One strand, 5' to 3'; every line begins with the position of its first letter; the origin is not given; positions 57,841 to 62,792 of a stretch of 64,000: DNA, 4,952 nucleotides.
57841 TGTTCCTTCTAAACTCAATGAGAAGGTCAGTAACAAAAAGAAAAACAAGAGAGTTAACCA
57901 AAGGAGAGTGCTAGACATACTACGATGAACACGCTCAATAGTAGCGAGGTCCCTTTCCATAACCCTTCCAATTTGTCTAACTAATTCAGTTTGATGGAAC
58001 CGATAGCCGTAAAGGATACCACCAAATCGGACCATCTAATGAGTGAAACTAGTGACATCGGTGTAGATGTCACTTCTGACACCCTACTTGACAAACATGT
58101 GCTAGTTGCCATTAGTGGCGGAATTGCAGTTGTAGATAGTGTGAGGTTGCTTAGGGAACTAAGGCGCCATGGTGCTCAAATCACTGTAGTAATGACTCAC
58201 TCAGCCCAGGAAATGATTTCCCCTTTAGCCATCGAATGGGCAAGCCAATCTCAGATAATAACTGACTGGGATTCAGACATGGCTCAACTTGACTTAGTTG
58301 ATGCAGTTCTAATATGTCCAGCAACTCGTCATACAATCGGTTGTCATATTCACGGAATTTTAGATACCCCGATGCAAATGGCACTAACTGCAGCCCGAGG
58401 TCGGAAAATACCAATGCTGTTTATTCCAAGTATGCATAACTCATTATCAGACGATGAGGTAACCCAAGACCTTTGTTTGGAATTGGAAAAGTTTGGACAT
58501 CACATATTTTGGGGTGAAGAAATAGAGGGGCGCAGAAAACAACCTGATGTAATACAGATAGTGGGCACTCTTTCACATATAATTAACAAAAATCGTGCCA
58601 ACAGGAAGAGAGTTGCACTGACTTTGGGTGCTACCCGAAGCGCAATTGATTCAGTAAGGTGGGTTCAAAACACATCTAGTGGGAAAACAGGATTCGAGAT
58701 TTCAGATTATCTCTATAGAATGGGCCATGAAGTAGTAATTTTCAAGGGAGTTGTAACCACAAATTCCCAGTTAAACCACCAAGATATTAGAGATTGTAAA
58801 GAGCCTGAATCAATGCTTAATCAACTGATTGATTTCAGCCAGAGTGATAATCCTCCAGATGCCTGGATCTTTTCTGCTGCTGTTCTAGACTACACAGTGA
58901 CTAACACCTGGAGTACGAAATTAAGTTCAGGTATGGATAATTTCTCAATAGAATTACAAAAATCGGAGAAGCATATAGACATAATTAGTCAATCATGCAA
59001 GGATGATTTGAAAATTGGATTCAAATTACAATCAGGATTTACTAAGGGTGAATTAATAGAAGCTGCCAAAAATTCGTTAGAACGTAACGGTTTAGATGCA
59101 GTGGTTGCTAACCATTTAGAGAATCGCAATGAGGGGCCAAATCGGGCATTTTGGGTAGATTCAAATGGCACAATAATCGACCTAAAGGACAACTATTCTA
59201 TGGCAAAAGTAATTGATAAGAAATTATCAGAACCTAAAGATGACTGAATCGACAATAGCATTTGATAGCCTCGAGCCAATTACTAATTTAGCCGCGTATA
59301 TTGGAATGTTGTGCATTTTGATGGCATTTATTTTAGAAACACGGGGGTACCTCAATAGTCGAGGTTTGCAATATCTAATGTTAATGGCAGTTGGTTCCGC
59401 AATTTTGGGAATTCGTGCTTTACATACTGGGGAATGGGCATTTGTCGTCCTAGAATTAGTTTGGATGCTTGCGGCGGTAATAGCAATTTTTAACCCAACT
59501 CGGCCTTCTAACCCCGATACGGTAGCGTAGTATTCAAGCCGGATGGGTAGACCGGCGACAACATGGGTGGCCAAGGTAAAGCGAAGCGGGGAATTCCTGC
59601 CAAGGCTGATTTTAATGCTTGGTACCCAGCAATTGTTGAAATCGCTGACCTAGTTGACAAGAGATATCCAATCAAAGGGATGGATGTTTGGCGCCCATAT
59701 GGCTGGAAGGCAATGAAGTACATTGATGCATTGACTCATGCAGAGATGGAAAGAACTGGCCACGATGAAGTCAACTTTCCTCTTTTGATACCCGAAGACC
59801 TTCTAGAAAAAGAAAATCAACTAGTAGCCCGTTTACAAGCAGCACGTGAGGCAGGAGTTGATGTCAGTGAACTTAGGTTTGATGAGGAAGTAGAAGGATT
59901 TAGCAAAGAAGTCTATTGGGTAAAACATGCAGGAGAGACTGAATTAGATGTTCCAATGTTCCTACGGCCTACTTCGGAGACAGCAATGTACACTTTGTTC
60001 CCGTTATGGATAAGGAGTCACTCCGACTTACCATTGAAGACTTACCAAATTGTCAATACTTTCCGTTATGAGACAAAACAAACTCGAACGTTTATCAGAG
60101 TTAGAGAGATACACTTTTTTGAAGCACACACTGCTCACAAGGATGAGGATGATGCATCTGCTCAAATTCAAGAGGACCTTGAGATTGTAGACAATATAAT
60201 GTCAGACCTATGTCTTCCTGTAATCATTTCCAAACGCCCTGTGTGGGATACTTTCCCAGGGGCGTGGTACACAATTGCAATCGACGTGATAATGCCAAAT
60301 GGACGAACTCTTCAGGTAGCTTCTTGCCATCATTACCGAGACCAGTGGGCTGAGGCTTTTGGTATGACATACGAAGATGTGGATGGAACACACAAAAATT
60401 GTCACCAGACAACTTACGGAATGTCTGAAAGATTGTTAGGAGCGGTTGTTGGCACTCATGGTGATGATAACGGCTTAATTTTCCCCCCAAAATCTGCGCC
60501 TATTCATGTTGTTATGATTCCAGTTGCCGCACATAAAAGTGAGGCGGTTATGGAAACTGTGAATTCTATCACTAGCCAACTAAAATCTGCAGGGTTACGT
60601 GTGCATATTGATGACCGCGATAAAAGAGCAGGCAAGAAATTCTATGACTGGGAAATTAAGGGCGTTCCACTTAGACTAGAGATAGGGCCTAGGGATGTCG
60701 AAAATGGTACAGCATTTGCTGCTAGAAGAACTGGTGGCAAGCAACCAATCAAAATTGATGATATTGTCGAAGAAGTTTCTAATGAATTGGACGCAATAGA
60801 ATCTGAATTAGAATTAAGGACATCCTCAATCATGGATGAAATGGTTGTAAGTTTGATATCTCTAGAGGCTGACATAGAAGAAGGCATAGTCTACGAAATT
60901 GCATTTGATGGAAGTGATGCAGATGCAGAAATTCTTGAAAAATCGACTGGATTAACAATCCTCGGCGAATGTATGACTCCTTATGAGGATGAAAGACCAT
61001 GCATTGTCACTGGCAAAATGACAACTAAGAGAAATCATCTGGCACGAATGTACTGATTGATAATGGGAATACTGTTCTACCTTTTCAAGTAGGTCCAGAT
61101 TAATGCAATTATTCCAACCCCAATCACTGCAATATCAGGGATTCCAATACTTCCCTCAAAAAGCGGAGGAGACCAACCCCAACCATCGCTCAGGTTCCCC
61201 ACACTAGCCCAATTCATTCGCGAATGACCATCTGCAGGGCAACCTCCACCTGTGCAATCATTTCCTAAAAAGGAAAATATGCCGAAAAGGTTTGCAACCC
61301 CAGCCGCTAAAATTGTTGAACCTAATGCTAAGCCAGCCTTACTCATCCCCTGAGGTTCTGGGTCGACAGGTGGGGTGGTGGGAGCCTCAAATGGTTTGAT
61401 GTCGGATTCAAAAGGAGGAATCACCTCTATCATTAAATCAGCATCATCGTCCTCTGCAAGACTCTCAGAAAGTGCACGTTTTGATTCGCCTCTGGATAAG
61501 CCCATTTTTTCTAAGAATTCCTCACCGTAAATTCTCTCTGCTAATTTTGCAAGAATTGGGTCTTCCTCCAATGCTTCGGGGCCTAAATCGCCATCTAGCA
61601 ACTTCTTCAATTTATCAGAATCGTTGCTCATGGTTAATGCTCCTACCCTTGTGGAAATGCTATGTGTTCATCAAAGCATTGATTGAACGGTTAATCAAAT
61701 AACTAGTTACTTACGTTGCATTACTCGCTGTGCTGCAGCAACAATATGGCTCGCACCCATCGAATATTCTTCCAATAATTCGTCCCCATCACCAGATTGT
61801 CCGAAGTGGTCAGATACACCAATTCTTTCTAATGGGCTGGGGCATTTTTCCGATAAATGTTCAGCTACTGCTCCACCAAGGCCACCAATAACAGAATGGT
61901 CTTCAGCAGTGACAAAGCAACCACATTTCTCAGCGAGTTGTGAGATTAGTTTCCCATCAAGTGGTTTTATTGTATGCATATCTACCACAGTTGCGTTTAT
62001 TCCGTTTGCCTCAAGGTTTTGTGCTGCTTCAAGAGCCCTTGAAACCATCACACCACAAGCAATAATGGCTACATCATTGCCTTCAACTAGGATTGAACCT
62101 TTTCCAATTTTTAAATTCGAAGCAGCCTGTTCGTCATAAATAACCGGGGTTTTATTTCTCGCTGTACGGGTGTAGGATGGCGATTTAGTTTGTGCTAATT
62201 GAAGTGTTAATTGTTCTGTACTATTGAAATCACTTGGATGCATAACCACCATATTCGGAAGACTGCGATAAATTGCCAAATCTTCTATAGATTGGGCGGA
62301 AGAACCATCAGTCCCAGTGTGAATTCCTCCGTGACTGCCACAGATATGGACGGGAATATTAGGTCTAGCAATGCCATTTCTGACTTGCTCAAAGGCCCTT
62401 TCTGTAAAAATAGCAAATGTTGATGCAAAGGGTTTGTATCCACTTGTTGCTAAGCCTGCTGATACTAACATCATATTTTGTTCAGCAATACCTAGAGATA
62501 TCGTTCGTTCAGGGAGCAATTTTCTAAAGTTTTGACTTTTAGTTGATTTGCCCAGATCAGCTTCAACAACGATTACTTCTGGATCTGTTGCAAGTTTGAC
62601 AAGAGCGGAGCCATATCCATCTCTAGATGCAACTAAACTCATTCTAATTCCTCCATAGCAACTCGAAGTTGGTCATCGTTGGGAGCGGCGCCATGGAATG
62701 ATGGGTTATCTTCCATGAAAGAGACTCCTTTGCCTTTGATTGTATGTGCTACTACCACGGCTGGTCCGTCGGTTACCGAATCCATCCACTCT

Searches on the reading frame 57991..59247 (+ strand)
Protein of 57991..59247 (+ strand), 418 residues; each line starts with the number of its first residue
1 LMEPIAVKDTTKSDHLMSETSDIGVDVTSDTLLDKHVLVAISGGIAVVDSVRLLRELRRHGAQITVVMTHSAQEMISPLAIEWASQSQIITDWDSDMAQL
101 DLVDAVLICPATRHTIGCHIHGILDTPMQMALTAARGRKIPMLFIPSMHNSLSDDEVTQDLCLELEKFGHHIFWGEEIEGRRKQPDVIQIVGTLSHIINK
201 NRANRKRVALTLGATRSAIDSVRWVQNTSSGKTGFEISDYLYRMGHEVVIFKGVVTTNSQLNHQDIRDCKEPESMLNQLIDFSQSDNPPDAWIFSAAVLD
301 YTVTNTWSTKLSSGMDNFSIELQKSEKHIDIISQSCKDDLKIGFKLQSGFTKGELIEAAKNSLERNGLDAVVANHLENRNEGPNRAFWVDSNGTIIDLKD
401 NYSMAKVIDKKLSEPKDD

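Call 3: search_protein_families(library=pfam, proteins=[window:57991-59247:+], max_evalue=0.01)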
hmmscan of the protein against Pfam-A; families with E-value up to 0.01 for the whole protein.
window:57991-59247:+ (418 aa): 2 families
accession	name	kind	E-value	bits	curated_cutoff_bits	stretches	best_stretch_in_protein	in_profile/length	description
PF04127.22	DFP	-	3e-33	115.6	22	1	205-382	3-175/186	DNA/pantothenate metabolism flavoprotein C-terminal domain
PF02441.25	Flavoprotein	-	2.5e-17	63.4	22.7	1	35-145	1-125/162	Flavoprotein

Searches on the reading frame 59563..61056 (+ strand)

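Call 3: search_protein_families(library=pfam, proteins=[window:59563-61056:+], max_evalue=0.01)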
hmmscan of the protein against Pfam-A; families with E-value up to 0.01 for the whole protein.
window:59563-61056:+ (497 aa): 3 families
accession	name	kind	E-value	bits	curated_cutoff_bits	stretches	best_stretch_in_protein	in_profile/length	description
PF00587.30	tRNA-synt_2b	-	5.7e-28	98.6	29.3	1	118-296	1-176/179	tRNA synthetase class II core domain (G, H, P, S and T)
PF03129.25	HGTP_anticodon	-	2.6e-20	72.8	21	1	316-407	2-93/94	Anticodon binding domain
PF09180.16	ProRS-C_1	-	0.00025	21.5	31.5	1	437-497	7-71/71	Prolyl-tRNA synthetase, C-terminal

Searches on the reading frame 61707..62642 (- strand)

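Call 88: search_protein_families(library=pfam, proteins=[window:61707-62642:-], max_evalue=0.00001)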
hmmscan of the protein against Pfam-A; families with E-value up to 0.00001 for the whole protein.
window:61707-62642:- (311 aa): 3 families
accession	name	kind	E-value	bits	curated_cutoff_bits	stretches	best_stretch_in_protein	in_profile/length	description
PF02779.29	Transket_pyr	-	2.1e-35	122.4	27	1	5-165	4-172/174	Transketolase, pyrimidine binding domain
PF02780.25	Transketolase_C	-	1.9e-33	115.4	25.9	1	180-300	1-124/124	Transketolase, C-terminal domain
PF22613.1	Transketolase_C_1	-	2e-07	31.6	27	1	188-294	11-111/113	Transketolase-like TK C-terminal domain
